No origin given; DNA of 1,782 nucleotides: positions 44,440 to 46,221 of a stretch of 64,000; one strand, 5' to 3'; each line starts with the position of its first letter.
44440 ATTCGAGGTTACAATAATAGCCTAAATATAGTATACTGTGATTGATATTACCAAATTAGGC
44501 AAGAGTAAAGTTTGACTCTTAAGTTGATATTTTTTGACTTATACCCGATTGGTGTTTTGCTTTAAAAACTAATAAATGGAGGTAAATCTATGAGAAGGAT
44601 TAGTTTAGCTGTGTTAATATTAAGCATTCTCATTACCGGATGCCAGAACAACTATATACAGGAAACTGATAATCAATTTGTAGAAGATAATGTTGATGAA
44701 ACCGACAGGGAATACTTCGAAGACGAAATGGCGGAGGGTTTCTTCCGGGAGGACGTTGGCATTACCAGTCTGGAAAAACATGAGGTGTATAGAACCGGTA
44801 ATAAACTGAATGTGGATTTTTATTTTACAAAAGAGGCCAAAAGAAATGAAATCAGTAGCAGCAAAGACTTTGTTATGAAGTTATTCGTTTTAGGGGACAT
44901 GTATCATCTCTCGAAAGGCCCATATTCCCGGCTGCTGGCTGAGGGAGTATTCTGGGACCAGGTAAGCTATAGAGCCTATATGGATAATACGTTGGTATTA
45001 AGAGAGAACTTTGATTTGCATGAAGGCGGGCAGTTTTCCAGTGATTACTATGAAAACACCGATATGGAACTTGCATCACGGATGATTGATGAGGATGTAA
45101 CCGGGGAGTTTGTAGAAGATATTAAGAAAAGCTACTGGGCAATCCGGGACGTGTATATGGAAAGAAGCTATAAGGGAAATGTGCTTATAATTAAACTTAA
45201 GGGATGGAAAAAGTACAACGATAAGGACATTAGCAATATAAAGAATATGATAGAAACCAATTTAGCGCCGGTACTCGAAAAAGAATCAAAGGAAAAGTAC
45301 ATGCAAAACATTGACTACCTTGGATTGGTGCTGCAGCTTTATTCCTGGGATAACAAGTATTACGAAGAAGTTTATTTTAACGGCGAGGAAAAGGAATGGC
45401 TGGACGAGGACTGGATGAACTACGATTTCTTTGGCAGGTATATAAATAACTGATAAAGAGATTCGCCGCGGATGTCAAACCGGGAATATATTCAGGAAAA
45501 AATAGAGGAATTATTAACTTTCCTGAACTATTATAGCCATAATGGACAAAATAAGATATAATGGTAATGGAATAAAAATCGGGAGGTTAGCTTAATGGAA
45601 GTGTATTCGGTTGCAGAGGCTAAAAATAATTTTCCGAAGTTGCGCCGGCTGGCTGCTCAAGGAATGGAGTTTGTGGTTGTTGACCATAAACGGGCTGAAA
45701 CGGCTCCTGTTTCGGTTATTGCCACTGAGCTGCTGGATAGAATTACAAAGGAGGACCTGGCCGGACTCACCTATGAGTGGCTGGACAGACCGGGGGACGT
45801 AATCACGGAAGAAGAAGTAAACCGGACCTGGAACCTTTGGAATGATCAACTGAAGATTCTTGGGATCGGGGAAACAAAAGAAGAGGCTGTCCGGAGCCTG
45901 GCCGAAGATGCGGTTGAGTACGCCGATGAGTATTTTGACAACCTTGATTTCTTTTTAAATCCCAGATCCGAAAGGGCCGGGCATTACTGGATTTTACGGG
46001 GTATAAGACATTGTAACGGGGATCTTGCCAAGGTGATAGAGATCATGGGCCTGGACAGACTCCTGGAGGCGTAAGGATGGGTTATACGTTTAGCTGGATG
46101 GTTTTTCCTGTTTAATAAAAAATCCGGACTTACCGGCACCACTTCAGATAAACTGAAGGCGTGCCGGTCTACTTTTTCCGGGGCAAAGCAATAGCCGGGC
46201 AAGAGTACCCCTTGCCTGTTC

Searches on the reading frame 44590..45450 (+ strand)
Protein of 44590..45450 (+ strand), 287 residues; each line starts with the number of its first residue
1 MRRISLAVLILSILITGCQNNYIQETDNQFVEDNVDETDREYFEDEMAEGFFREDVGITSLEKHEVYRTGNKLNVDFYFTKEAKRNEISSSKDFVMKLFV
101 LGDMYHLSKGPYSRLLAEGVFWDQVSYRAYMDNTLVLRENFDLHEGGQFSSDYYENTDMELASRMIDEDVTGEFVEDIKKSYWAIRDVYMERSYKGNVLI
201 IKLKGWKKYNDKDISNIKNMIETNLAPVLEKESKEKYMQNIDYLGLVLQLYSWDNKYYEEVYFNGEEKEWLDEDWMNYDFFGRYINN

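Call 10: search_protein_families(library=pfam, proteins=[window:44590-45450:+], max_evalue=0.01)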
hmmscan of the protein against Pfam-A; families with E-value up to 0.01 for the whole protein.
window:44590-45450:+ (287 aa): 0 families

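Call 69: search_protein_families(library=ncbifam, proteins=[window:44590-45450:+], max_evalue=0.01)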
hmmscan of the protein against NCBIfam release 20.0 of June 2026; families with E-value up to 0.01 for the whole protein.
window:44590-45450:+ (287 aa): 0 families

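Call 77: search_protein_representatives(protein=window:44590-45450:+)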
Query: 287 residues. Proteins with E-value up to 0.001 (for the whole library): 84; up to 1e-10: 40; up to 1e-30: 16. The best 84 are listed.
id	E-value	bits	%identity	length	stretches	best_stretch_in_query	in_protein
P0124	3.7e-126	436.9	66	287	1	1-287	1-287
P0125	8.3e-63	229.1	44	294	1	3-287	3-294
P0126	1.0e-59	218.9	40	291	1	10-282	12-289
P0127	2.2e-55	204.7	42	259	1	28-282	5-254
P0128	9.0e-51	189.6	38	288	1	1-283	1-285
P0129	2.6e-41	158.5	40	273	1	18-278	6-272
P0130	9.9e-41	156.6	34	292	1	4-281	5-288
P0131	1.1e-39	153.1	37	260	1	27-280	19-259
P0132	1.5e-39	152.8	35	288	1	7-282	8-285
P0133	3.0e-38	148.5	38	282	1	1-282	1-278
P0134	1.2e-37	146.6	39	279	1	4-281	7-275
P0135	5.5e-36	141.1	46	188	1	108-281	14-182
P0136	1.4e-31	126.6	33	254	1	61-286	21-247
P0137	1.5e-31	126.5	32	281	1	5-283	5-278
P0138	1.7e-31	126.3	36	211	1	77-281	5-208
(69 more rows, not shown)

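Call 84: predict_structure(alignment_id=A8)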
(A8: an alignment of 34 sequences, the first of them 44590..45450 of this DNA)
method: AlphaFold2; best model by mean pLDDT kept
length: 287 residues; sequences in the alignment: 34
mean_pLDDT: 91.2   pTM: 0.83
mean pLDDT of the five models: 91.2, 91.0, 91.0, 89.8, 89.7
residues with pLDDT >= 90: 229; 70-90: 34; 50-70: 14; < 50: 10
segments of 3 or more residues with pLDDT < 50: 20-29
pLDDT, mean of each block of 10 residues (from residue 1): 80 68 46 78 95 95 97 98 96 96 73 90 97 96 93 95 92 97 97 97 98 98 98 96 98 96 97 95 92
secondary structure, 60 per line:
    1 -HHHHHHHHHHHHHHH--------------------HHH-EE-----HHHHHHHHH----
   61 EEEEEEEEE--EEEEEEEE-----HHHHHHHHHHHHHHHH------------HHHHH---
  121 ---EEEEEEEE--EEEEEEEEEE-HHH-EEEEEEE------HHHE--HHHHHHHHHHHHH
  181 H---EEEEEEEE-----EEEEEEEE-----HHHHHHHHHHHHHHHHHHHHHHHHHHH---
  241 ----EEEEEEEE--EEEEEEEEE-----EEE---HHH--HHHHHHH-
elements in order: H2-16 H48-56 E61-69 E72-79 H85-100 H113-117 E124-131 E134-143 E149-155 H168-181 E185-192 E198-205 H211-237 E245-252 E255-263 E269-271 H280-286

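Call 86: fold_search(model_id=the predicted structure, library=pdb)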
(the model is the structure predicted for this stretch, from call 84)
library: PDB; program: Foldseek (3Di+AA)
matches with E <= 10: 915; with E <= 0.001: 3
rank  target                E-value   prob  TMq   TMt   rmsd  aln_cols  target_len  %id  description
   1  3n2q                  3.8e-05  0.99  0.24  0.24  14.1       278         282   11  Crystal structure of Sex pheromone staph-cAM373 precursor (released 2010-06-02)
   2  5cs4_B                2.9e-04  0.44  0.16  0.14  16.1       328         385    8  Crystal structure of domains AC3-AC5 of yeast acetyl-CoA carboxylase (released 2015-10-28)
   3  4hn3_A                3.2e-04  0.99  0.30  0.27  11.4       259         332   10  The crystal structure of a sex pheromone precursor (lmo1757) from Listeria monocytogenes EGD-e (released 2012-10-31)
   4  9cr1_A                1.2e-03  0.80  0.21  0.22  14.1       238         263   12  Crystal structure of histidine racemase (HisR) of Fusobacterium nucleatum (C67S) (released 2025-03-05)
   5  2qx2                  1.8e-03  0.96  0.28  0.26  10.2       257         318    8  Structure of the C-terminal domain of sex pheromone staph-cAM373 precursor from Staphylococcus aureus (released 2007-09-11)
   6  9cr6_A                1.9e-03  0.60  0.20  0.22  15.3       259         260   14  Crystal structure of histidine racemase (HisR) of Fusobacterium nucleatum (C209S) (released 2025-03-05)
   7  9cr6_B                1.9e-03  0.57  0.19  0.20  14.7       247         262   13  Crystal structure of histidine racemase (HisR) of Fusobacterium nucleatum (C209S) (released 2025-03-05)
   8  5cs4_A                3.7e-03  0.23  0.18  0.14  16.0       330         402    8  Crystal structure of domains AC3-AC5 of yeast acetyl-CoA carboxylase (released 2015-10-28)
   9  6g2d_B                4.7e-03  0.16  0.13  0.08  17.6       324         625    7  Citrate-induced acetyl-CoA carboxylase (ACC-Cit) filament at 5.4 A resolution (released 2018-06-13)
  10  6jiw                  6.3e-03  0.85  0.21  0.23  12.3       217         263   10  Crystal structure of S. aureus CntK with C72S mutation (released 2019-10-16)
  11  6jis                  6.7e-03  0.82  0.20  0.21  12.6       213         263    9  Crystal structure of the histidine racemase CntK in cobalt and nickel transporter system of staphylococcus aureus (released 2019-10-16)
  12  3bt7_A                8.0e-03  0.82  0.18  0.15  15.8       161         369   12  Structure of E. coli 5-Methyluridine Methyltransferase TrmA in complex with 19 nucleotide T-arm analogue (released 2008-04-29)
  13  6c07_A                8.0e-03  0.33  0.17  0.13  19.6       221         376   10  Crystal Structure of S-Adenosylmethionine synthetase (MetK/Mat) from Cryptosporidium parvum (released 2019-01-16)
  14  9cr6_D                1.1e-02  0.16  0.14  0.15  17.0       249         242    9  Crystal structure of histidine racemase (HisR) of Fusobacterium nucleatum (C209S) (released 2025-03-05)
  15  5i6h_A                1.5e-02  0.14  0.13  0.05  16.1       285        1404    8  Crystal structure of CD-CT domains of Chaetomium thermophilum acetyl-CoA carboxylase (released 2016-04-20)
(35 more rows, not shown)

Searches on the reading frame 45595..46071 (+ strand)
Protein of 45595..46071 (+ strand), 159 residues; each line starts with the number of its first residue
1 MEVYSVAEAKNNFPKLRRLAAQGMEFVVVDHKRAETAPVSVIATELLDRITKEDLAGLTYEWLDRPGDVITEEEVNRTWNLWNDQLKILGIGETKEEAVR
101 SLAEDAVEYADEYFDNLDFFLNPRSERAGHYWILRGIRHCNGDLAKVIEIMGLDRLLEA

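Call 10: search_protein_families(library=pfam, proteins=[window:45595-46071:+], max_evalue=0.01)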
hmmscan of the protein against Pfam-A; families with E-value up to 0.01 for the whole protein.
window:45595-46071:+ (159 aa): 1 family
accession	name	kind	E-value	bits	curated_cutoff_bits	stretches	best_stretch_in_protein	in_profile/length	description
PF12910.14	PHD_like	-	2e-24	86.6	27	1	1-143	1-132/141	Antitoxin of toxin-antitoxin, RelE / RelB, TA system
